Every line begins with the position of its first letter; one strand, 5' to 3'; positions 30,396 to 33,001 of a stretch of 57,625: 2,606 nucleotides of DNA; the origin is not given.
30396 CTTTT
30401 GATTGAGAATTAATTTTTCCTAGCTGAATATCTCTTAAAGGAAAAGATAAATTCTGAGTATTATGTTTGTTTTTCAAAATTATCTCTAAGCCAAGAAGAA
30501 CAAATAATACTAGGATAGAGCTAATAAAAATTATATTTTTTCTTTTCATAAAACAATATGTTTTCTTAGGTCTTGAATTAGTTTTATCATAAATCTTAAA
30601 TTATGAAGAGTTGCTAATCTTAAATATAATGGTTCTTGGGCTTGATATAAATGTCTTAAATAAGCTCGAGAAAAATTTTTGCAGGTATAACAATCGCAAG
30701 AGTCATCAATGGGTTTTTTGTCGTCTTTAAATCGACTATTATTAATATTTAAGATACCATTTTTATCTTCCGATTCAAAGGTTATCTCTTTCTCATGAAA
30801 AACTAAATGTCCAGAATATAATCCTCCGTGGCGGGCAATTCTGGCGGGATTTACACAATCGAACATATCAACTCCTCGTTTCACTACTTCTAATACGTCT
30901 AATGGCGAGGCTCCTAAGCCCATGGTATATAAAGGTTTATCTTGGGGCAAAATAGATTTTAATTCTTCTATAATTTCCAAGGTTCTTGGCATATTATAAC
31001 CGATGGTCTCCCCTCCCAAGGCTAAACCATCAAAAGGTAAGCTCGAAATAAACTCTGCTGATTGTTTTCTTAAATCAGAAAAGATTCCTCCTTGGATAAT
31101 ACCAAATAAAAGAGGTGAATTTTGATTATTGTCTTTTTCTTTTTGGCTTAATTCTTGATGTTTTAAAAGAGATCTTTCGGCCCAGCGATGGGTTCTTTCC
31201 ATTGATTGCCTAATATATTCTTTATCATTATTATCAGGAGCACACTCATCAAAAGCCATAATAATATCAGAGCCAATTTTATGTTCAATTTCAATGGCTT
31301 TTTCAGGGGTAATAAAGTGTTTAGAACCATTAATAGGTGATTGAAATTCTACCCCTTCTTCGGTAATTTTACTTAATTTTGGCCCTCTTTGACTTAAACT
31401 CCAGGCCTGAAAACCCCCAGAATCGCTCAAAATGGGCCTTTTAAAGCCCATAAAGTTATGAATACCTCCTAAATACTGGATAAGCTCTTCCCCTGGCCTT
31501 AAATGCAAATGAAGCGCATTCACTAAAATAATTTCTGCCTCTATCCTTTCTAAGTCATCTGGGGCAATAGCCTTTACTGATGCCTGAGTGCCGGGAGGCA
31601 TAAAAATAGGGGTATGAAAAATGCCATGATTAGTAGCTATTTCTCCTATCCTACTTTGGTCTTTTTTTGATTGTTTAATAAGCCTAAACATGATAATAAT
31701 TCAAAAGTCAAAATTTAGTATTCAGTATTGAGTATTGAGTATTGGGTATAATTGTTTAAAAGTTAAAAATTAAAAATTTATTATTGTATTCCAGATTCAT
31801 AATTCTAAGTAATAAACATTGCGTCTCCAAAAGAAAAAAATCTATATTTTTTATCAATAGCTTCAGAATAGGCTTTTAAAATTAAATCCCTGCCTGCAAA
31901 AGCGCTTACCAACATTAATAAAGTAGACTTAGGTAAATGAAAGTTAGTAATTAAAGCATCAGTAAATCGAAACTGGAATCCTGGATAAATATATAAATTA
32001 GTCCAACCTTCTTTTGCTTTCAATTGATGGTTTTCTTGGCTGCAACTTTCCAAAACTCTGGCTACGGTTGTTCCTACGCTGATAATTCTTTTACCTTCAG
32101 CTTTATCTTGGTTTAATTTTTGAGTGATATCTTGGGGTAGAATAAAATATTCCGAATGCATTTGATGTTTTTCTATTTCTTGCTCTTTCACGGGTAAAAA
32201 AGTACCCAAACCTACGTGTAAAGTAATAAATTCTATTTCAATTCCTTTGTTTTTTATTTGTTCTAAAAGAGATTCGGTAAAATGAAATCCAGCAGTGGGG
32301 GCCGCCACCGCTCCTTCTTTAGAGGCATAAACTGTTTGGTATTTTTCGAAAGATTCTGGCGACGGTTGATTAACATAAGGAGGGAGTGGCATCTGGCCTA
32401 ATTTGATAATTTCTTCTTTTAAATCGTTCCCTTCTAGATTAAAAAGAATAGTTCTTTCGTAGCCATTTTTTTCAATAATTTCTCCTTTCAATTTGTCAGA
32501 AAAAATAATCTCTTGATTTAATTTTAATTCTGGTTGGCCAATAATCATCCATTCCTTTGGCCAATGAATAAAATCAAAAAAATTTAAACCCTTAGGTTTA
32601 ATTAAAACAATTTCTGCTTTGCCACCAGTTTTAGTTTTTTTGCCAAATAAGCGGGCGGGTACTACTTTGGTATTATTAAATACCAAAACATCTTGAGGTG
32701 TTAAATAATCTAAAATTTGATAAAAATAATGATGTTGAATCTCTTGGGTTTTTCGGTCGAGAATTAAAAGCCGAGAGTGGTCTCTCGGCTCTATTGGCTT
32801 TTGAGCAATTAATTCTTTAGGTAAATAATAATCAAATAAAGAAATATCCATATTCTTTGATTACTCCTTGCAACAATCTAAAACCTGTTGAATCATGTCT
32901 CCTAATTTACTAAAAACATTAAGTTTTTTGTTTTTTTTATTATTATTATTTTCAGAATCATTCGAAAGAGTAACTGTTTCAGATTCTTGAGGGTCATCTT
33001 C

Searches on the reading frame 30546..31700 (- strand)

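Call 118: search_protein_families(library=pfam, proteins=[window:30546-31700:-], max_evalue=0.01)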
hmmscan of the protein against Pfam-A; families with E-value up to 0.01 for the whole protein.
window:30546-31700:- (384 aa): 1 family
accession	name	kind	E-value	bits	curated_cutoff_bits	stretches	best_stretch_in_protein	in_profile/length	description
PF01702.25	TGT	-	3.7e-132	441.2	26.3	1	15-382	2-339/357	Queuine tRNA-ribosyltransferase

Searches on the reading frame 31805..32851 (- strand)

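Call 118: search_protein_families(library=pfam, proteins=[window:31805-32851:-], max_evalue=0.01)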
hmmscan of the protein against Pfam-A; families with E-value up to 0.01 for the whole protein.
window:31805-32851:- (348 aa): 1 family
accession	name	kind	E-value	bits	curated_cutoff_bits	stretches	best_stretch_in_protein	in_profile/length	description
PF02547.20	Queuosine_synth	-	9e-132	439.5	25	1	4-347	2-322/322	Queuosine biosynthesis protein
